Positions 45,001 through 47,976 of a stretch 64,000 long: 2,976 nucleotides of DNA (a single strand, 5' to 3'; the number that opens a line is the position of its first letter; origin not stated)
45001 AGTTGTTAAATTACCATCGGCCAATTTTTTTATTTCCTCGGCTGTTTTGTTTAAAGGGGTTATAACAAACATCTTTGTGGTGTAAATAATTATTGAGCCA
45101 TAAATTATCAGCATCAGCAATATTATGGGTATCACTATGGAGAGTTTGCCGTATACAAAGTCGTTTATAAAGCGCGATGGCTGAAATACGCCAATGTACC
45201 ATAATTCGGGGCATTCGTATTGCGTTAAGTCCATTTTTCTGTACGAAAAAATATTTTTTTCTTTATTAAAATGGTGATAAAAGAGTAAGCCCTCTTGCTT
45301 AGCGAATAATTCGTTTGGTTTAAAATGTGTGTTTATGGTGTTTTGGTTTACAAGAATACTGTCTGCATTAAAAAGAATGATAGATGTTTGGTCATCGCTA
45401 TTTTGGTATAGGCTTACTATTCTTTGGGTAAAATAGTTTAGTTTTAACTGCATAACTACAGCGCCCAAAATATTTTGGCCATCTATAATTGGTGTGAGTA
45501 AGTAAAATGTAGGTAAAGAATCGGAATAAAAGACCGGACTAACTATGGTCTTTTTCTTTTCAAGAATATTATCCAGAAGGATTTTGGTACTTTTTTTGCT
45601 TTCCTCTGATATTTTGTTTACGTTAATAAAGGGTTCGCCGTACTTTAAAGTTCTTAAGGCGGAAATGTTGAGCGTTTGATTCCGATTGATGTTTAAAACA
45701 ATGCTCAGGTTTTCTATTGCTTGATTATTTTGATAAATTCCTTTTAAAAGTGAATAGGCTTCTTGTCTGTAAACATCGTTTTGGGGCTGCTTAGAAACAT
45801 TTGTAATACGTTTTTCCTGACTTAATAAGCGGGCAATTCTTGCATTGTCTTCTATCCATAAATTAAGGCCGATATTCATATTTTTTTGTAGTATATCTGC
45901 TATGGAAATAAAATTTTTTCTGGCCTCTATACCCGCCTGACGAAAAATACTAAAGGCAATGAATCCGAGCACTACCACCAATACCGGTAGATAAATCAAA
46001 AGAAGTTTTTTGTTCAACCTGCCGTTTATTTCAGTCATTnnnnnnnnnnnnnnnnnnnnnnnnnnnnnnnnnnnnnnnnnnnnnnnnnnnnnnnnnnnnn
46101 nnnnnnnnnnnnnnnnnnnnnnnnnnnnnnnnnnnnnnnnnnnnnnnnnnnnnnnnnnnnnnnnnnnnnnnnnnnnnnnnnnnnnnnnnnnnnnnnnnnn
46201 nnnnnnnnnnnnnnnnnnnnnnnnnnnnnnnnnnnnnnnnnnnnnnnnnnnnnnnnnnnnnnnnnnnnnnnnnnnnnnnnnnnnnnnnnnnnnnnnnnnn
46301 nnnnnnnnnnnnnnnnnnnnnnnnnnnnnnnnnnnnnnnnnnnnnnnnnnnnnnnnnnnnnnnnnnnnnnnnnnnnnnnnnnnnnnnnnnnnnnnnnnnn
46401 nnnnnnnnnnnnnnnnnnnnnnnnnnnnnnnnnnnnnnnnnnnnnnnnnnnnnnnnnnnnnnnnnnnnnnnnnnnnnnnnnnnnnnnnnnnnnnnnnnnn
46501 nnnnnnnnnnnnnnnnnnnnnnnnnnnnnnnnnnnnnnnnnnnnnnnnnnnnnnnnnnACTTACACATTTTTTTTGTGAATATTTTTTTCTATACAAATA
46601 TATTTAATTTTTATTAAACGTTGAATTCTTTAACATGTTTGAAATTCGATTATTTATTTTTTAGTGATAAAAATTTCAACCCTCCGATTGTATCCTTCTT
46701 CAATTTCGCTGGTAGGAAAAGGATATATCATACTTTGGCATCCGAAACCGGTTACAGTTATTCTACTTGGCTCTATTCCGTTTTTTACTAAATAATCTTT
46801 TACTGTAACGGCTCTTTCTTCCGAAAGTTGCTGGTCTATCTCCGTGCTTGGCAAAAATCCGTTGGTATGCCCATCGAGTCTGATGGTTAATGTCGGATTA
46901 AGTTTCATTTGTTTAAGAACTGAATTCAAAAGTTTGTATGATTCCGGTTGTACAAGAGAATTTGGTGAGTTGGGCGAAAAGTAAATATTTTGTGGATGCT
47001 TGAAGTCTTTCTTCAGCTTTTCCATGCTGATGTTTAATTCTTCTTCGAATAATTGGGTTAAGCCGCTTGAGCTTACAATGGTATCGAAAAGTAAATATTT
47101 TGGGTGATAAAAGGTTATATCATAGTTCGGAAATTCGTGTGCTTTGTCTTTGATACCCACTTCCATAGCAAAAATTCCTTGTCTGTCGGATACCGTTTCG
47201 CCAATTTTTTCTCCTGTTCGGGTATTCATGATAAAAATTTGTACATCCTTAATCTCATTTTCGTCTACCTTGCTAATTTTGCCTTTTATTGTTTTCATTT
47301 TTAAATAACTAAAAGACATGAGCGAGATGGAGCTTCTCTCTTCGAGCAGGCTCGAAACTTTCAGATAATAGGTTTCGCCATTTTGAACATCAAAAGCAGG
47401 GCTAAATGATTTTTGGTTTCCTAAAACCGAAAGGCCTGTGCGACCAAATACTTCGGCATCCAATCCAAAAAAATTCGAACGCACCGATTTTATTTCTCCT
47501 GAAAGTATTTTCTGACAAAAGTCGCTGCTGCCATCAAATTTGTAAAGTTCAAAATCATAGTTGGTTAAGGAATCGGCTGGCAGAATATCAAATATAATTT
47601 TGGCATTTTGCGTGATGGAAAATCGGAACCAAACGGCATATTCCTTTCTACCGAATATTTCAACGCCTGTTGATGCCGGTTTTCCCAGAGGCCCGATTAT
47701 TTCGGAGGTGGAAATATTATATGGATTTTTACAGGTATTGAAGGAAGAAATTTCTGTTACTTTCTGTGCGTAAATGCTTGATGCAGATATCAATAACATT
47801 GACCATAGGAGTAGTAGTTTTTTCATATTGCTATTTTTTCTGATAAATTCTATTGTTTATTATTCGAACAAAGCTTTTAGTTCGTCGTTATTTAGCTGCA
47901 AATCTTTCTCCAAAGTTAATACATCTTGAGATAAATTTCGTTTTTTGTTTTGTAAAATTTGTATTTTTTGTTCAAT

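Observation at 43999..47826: YfiB/YfiR-like periplasmic module wired to a chemoreceptor (MCP) instead of a diguanylate cyclase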

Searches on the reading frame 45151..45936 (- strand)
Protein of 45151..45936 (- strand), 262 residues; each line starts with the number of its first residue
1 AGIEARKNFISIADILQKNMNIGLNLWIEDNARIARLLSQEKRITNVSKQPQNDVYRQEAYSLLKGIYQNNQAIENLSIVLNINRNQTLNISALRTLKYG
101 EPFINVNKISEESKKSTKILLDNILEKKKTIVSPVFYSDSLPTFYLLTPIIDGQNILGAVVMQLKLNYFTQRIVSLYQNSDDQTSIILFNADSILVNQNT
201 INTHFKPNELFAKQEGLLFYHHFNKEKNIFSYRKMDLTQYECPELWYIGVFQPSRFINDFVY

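Call 51: predict_structure(alignment_id=A3)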
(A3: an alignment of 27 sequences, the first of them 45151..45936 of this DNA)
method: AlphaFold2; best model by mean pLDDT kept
length: 262 residues; sequences in the alignment: 27
mean_pLDDT: 80.8   pTM: 0.80
mean pLDDT of the five models: 80.8, 80.7, 80.2, 78.9, 78.4
residues with pLDDT >= 90: 94; 70-90: 112; 50-70: 51; < 50: 5
segments of 3 or more residues with pLDDT < 50: none
pLDDT, mean of each block of 10 residues (from residue 1): 84 91 92 95 96 93 93 91 78 64 60 65 74 69 85 92 87 76 81 61 68 79 81 88 85 80 51
secondary structure, 60 per line:
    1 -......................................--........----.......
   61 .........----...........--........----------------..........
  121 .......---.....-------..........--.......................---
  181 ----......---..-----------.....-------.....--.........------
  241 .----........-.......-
elements in order: H2-39 H42-49 H54-69 E74-84 E87-94 H111-127 E131-135 E143-152 E155-165 H166-177 E185-190 H207-211 E219-223 E226-234 E246-253 H255-261

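Call 55: fold_search(model_id=the predicted structure, library=pdb)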
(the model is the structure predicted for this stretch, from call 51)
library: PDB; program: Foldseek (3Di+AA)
matches with E <= 10: 1292; with E <= 0.001: 138
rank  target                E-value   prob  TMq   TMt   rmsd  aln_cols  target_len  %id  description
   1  6w3o_A                1.7e-10  1.00  0.64  0.68   4.9       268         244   14  Crystal structure of ligand-binding domain of Campylobacter jejuni chemoreceptor Tlp3 in complex with 4-methylisoleuci (released 2020-05-20)
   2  4xmr_A                1.9e-10  1.00  0.63  0.66   5.1       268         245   14  Crystal structure of the sensory domain of the Campylobacter jejuni chemoreceptor Tlp3 (CcmL) with isoleucine bound. (released 2015-11-04)
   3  6w3s_A                2.0e-10  1.00  0.65  0.68   4.9       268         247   13  Crystal structure of ligand-binding domain of Campylobacter jejuni chemoreceptor Tlp3 in complex with L-leucine (released 2020-05-20)
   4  6w3r_A                2.1e-10  1.00  0.65  0.68   4.9       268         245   14  Crystal structure of ligand-binding domain of Campylobacter jejuni chemoreceptor Tlp3 in complex with 3-methylisoleuci (released 2020-05-20)
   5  6w3x_A                2.1e-10  1.00  0.64  0.67   5.1       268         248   13  Crystal structure of ligand-binding domain of Campylobacter jejuni chemoreceptor Tlp3 in complex with L-valine (released 2020-05-20)
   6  6w3p_A                2.5e-10  1.00  0.63  0.67   5.0       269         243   14  Crystal structure of ligand-binding domain of Campylobacter jejuni chemoreceptor Tlp3 in complex with beta-methylnorle (released 2020-05-20)
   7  6w3r_B                2.5e-10  1.00  0.64  0.66   4.9       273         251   14  Crystal structure of ligand-binding domain of Campylobacter jejuni chemoreceptor Tlp3 in complex with 3-methylisoleuci (released 2020-05-20)
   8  4xmr_B                2.6e-10  1.00  0.64  0.67   5.0       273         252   14  Crystal structure of the sensory domain of the Campylobacter jejuni chemoreceptor Tlp3 (CcmL) with isoleucine bound. (released 2015-11-04)
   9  4xmq_A                4.2e-10  1.00  0.64  0.67   4.8       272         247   15  Crystal structure of the sensory domain of the Campylobacter jejuni chemoreceptor Tlp3 (CcmL) (released 2015-11-04)
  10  9a65_B                8.3e-10  1.00  0.64  0.28   5.2       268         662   12  Integrative model of YVAQ-MCPB by crosslinking MS and deep learning (released 2024-09-18)
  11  2p7j_B                1.0e-09  1.00  0.67  0.64   5.2       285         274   10  Crystal structure of the domain of putative sensory box/GGDEF family protein from Vibrio parahaemolyticus (released 2007-05-01)
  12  6ios                  1.4e-09  1.00  0.64  0.70   5.1       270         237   13  The ligand binding domain of Mlp24 with proline (released 2019-03-06)
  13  2p7j_A                1.9e-09  1.00  0.62  0.61   5.5       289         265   11  Crystal structure of the domain of putative sensory box/GGDEF family protein from Vibrio parahaemolyticus (released 2007-05-01)
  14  4xmq_B                2.0e-09  1.00  0.67  0.69   4.5       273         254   14  Crystal structure of the sensory domain of the Campylobacter jejuni chemoreceptor Tlp3 (CcmL) (released 2015-11-04)
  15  6iot_B                2.0e-09  1.00  0.63  0.67   5.0       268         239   13  The ligand binding domain of Mlp24 with arginine (released 2019-03-20)
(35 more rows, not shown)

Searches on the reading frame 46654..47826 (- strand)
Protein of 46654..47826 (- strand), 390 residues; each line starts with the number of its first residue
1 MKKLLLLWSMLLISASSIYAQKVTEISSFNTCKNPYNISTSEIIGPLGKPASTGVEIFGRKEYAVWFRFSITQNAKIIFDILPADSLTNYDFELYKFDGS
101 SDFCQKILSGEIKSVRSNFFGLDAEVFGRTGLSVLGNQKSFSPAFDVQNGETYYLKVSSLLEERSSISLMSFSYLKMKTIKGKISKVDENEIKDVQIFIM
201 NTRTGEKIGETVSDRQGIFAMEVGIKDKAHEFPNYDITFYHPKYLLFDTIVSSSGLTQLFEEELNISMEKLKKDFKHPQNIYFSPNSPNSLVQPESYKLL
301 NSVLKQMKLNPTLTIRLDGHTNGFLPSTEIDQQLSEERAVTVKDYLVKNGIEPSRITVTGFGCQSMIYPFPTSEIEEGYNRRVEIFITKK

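Call 3: search_protein_families(library=pfam, proteins=[window:46654-47826:-], max_evalue=0.1)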
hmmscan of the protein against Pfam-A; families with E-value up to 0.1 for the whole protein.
window:46654-47826:- (390 aa): 3 families
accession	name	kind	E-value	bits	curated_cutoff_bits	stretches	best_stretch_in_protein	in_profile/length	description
PF00691.25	OmpA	-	5.1e-14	52.9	27.2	1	282-368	1-86/98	OmpA family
PF00575.29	S1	-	0.0077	17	22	0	107-169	7-71/74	S1 RNA binding domain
PF15643.12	Tox-PL-2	-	0.025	15.2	25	0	173-225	27-78/103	Papain fold toxin 2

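Call 4: search_protein_families(library=ncbifam, proteins=[window:46654-47826:-], max_evalue=0.1)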
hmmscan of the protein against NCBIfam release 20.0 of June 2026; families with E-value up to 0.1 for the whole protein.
window:46654-47826:- (390 aa): 37 families (the best 25 are shown)
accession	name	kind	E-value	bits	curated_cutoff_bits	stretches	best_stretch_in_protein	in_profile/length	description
NF053611.1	YiaD_Gzip_OmpA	equivalog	3e-18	66.3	175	1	275-387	98-206/206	YiaD family glycine zipper/OmpA-like lipoprotein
NF053607.1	CHU_0125_OmpA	equivalog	9.9e-14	50.7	620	1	183-387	431-636/639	CHU_0125 family OmpA-like outer membrane integrity protein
NF052230.1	T9SS_PorE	exception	2.1e-13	49.5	600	1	169-363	413-596/648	PorE family type IX secretion system protein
TIGR03789.1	pdsO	hypoth_equivalog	1.4e-11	44.5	152.2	1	262-385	122-241/243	sortase-associated OmpA-like protein PdsO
NF053612.1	anchor_PA1041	equivalog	4.3e-11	43.2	250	1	281-387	133-235/236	PA1041 family peptidoglycan-binding anchor lipoprotein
NF053613.1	OMP_toxin_LptF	equivalog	3.9e-10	39.8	400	1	292-388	152-246/256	lipotoxin F family OmpA-related lipoprotein LptF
NF045787.1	OmpABordt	equivalog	4.2e-10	39.6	200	1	290-387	94-189/194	outer membrane protein OmpA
NF053585.1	OMP_LP_YfiB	equivalog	7.7e-10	38.9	128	1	278-389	55-162/163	outer membrane lipoprotein YfiB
NF033763.1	exchanger_TraB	exception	1.2e-09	36.7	700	1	290-387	401-497/522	outer membrane exchange protein TraB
TIGR02802.1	Pal_lipo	equivalog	7.8e-09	35.6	125.35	1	281-385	2-102/104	peptidoglycan-associated lipoprotein Pal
NF038223.1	IcmN_DotK_IVB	equivalog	1.7e-08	34.3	250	1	278-386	54-158/164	type IVB secretion system protein IcmN/DotK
NF006285.1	PRK08457.1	equivalog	2.6e-08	34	250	1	275-388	118-231/253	flagellar motor protein MotB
NF006541.1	PRK09038.1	equivalog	2e-07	30.9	283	1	279-389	141-250/253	flagellar motor protein MotD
TIGR03350.1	type_VI_ompA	equivalog_domain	2.3e-07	30.8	139.8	1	289-387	38-137/137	type VI secretion system protein TssL, long form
NF006543.0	PRK09039.1-2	equivalog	3.5e-07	30.4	305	1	304-389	262-349/350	peptidoglycan -binding protein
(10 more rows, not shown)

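Call 48: find_homologous_proteins(query=window:46654-47826:-)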
Query window:46654-47826:- (390 aa): 57 proteins with E <= 0.001 among 3880 candidates.
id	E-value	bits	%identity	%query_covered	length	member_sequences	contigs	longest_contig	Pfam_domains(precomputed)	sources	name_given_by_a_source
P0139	4.7e-255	863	100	100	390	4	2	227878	PF00691.26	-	-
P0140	5.7e-167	573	62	100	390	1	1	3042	PF00691.26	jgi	jgi:outer membrane protein OmpA-like peptidoglycan-associated protein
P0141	8.8e-145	500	58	95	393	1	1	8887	PF00691.26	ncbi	-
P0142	5.5e-144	498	60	95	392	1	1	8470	PF00691.26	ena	-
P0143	4.5e-143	495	59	95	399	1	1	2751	PF00691.26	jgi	-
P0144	2.0e-140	486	58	95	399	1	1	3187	PF00691.26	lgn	-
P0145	2.6e-139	482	55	100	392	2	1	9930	PF00691.26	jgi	-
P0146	1.2e-96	342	43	99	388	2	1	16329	PF00691.26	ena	-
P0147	1.6e-96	342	43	99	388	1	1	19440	PF00691.26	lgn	-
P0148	3.5e-84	301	39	95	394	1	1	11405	PF00691.26,PF13715.13,PF13620.13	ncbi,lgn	-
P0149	4.3e-55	205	36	85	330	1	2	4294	PF00691.26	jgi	-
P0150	2.2e-26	111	27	99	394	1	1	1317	PF00691.26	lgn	-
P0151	9.8e-26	109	28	95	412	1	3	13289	PF00691.26,PF13620.13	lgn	-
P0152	6.0e-25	106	28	97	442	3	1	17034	PF00691.26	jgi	jgi:outer membrane protein OmpA-like peptidoglycan-associated protein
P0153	1.8e-23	101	29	89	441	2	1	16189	PF00691.26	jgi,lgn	jgi:outer membrane protein OmpA-like peptidoglycan-associated protein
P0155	2.1e-22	98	27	99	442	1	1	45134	PF00691.26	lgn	-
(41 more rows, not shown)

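Call 49: find_encoding_contigs(protein=P0148, flank=6000, max_places=1)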
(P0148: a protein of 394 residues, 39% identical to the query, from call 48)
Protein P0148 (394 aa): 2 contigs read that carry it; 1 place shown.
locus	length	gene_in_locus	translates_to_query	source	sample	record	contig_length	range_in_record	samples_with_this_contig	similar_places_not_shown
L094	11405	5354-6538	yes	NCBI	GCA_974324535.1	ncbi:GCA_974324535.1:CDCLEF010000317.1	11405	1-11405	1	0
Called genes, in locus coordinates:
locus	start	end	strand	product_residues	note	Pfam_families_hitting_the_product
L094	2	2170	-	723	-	?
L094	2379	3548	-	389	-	PF00756:Esterase, PF02230:Abhydrolase_2 (weak)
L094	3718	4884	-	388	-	PF00072:Response_reg, PF00158:Sigma54_activat, PF14532:Sigma54_activ_2, PF00004:AAA (weak), PF07728:AAA_5 (weak), PF25601:AAA_lid_14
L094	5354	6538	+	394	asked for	PF13620:CarboxypepD_reg (weak), PF13715:CarbopepD_reg_2 (weak), PF00691:OmpA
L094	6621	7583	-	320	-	PF04754:Transposase_31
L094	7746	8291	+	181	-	-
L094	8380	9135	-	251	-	PF00072:Response_reg, PF04397:LytTR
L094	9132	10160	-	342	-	PF06580:His_kinase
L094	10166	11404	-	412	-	?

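Call 50: find_encoding_contigs(protein=P0155, flank=6000, max_places=1)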
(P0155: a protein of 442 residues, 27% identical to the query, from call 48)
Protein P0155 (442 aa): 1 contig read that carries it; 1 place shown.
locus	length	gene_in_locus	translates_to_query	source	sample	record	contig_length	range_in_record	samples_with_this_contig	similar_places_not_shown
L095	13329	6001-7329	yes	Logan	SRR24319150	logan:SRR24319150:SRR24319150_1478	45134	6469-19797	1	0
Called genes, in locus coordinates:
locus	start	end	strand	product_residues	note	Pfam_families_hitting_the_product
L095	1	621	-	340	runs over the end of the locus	PF00022:Actin (faint), PF06723:MreB_Mbl, PF00012:HSP70, PF14450:FtsA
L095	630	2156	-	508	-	PF02142:MGS, PF01808:AICARFT_IMPCHas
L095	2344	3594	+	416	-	PF12704:MacB_PCD, PF02687:FtsX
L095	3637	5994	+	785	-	PF17900:Peptidase_M1_N, PF01433:Peptidase_M1, PF18962:Por_Secre_tail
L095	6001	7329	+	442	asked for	PF00691:OmpA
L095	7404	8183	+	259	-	PF03330:DPBB_1, PF05036:SPOR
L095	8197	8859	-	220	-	PF01810:LysE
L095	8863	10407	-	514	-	PF03321:GH3, PF23571:GH3_M, PF23572:GH3_C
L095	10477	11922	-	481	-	PF02518:HATPase_c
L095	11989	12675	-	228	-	PF00583:Acetyltransf_1, PF13508:Acetyltransf_7 (weak), PF08445:FR47 (weak), PF13673:Acetyltransf_10 (weak)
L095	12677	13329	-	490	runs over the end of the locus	PF00501:AMP-binding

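Call 64: predict_structure(alignment_id=A4)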
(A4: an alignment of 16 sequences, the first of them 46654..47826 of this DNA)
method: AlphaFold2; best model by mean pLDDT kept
length: 390 residues; sequences in the alignment: 16
mean_pLDDT: 82.9   pTM: 0.73
mean pLDDT of the five models: 82.9, 82.6, 80.2, 79.8, 79.6
residues with pLDDT >= 90: 132; 70-90: 199; 50-70: 52; < 50: 7
segments of 3 or more residues with pLDDT < 50: 15-19
pLDDT, mean of each block of 10 residues (from residue 1): 60 48 86 88 81 85 94 90 87 95 94 92 80 88 93 94 86 86 81 91 85 93 73 83 87 84 87 64 63 72 88 88 69 84 90 91 74 78 81
secondary structure, 60 per line:
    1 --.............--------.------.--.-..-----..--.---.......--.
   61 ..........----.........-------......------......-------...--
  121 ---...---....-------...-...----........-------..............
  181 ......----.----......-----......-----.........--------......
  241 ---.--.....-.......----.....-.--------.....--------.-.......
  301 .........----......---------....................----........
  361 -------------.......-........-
elements in order: H3-15 E51-57 E60-70 E75-83 E91-96 H103-108 E116-118 E130-133 E141-143 E145-147 E152-159 E167-186 E196-201 E207-212 E218-226 E235-240 E247-251 H253-259 E264-268 E279-283 H294-309 E314-319 H329-348 E356-360 H374-380 E382-389

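Call 68: fold_search(model_id=the predicted structure, library=pdb)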
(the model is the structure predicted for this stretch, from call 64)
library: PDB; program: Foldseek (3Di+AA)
matches with E <= 10: 1682; with E <= 0.001: 126
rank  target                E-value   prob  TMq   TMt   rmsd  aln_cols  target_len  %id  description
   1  8z5n_B                3.7e-08  1.00  0.26  0.36  15.1       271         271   16  Cryo-EM structure of the LPHT ring (released 2025-10-22)
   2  4pwt_A                9.6e-08  1.00  0.24  0.67   8.2       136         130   21  Crystal structure of peptidoglycan-associated outer membrane lipoprotein from Yersinia pestis CO92 (released 2014-04-09)
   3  5wtp_B                1.1e-07  1.00  0.22  0.63   3.8       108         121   30  Crystal structure of the C-terminal domain of outer membrane protein A (OmpA) from Capnocytophaga gingivalis (released 2017-12-13)
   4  6top_B                1.1e-07  1.00  0.25  0.61   4.2       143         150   24  Structure of the PorE C-terminal domain, a protein of T9SS from Porphyromonas gingivalis (released 2020-06-17)
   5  6top_A                1.2e-07  1.00  0.25  0.59   4.2       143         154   24  Structure of the PorE C-terminal domain, a protein of T9SS from Porphyromonas gingivalis (released 2020-06-17)
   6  5wtl_D                1.3e-07  1.00  0.22  0.34   3.8       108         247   30  Crystal structure of the periplasmic portion of outer membrane protein A (OmpA) from Capnocytophaga gingivalis (released 2017-12-13)
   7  4pwt_C                1.3e-07  1.00  0.24  0.71   2.6       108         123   22  Crystal structure of peptidoglycan-associated outer membrane lipoprotein from Yersinia pestis CO92 (released 2014-04-09)
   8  1oap                  1.6e-07  1.00  0.24  0.80   2.7       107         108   21  Mad structure of the periplasmique domain of the Escherichia coli PAL protein (released 2004-02-13)
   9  4g4w                  1.6e-07  1.00  0.25  0.82   3.3       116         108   26  Crystal structure of peptidoglycan-associated lipoprotein from Acinetobacter baumannii (released 2013-07-24)
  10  5u1h_A                2.0e-07  1.00  0.25  0.73   2.5       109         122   29  Crystal structure of the C-terminal peptidoglycan binding domain of OprF (PA1777) from Pseudomonas aeruginosa (released 2017-01-11)
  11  8z5n_A                2.1e-07  1.00  0.26  0.37  16.6       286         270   16  Cryo-EM structure of the LPHT ring (released 2025-10-22)
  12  6ikk_C                2.2e-07  1.00  0.24  0.68   3.7       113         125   24  Crystal structure of YfiB(L43P) in complex with YfiR (released 2019-03-13)
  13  6jfw_A                2.8e-07  1.00  0.25  0.62   3.4       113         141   24  Crystal structure of PA0833 periplasmic domain from Pseudomonas aeruginosa reveals an unexpected enlarged peptidoglyca (released 2019-03-20)
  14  3td3_A                3.3e-07  1.00  0.25  0.74   2.5       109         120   27  Crystal structure of OmpA-like domain from Acinetobacter baumannii in complex with glycine (released 2011-10-26)
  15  2hqs_G                3.3e-07  1.00  0.25  0.81   2.5       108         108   21  Crystal structure of TolB/Pal complex (released 2007-04-03)
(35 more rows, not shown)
